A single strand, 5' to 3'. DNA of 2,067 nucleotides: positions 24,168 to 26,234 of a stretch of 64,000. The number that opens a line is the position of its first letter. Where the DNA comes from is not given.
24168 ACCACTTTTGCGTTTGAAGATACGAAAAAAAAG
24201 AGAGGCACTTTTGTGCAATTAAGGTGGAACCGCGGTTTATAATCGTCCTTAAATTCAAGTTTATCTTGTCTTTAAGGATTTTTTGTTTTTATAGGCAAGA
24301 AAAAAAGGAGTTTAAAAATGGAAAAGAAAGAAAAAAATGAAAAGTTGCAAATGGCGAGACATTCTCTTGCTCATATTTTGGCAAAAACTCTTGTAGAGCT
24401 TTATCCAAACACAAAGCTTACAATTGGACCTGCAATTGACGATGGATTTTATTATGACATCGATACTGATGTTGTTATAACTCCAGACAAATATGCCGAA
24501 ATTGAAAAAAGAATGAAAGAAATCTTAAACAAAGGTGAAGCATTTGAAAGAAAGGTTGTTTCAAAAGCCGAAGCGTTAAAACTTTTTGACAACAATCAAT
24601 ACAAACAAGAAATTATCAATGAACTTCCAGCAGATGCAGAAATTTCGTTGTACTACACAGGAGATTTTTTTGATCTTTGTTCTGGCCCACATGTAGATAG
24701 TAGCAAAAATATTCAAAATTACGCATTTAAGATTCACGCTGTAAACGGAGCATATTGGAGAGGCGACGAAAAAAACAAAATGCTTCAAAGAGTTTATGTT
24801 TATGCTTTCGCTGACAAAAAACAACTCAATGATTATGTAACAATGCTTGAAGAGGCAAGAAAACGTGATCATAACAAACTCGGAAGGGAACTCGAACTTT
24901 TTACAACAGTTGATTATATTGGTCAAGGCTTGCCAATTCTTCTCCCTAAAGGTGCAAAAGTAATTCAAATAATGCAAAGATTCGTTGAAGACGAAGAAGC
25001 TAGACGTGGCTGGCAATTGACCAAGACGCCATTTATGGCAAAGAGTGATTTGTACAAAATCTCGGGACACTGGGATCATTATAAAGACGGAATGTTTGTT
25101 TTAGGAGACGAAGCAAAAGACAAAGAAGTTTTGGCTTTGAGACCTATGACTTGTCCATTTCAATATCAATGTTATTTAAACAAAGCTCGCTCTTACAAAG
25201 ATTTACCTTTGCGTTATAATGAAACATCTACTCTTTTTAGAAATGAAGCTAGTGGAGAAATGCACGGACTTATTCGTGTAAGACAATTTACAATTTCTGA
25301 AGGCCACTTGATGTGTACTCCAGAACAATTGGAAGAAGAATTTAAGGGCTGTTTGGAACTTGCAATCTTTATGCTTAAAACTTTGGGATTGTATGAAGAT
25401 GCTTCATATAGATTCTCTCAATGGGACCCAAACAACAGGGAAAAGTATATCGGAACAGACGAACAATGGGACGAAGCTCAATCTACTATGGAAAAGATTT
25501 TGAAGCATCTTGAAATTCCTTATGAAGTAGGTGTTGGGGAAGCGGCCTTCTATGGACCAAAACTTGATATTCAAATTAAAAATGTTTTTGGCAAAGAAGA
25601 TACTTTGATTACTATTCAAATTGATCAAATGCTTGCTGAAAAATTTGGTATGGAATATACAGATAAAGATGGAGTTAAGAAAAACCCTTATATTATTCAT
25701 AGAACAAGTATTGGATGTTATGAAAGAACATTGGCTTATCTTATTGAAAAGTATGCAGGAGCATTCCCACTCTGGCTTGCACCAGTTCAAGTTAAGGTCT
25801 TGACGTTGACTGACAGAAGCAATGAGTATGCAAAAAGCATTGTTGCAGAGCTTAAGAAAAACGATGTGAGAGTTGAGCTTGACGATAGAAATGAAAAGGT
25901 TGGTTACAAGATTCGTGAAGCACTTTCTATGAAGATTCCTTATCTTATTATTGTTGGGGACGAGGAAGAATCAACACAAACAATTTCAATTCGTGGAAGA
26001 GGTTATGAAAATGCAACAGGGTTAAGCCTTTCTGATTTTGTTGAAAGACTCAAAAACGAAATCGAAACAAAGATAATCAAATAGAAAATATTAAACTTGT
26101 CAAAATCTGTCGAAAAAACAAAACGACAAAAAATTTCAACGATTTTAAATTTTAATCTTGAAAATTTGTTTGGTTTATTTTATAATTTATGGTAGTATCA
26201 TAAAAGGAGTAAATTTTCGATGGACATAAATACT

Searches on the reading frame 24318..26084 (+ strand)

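Call 14: search_protein_families(library=pfam, proteins=[window:24318-26084:+], max_evalue=0.00001)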
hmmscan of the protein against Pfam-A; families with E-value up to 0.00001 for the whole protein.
window:24318-26084:+ (588 aa): 3 families
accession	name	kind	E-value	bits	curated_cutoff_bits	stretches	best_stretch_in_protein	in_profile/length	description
PF00587.30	tRNA-synt_2b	-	8.7e-39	133.9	29.3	1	268-479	7-179/179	tRNA synthetase class II core domain (G, H, P, S and T)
PF03129.25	HGTP_anticodon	-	8.2e-21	74.4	21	1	491-580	1-93/94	Anticodon binding domain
PF07973.19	tRNA_SAD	-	4.1e-11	43.1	24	1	109-160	1-44/44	Threonyl and Alanyl tRNA synthetase second additional domain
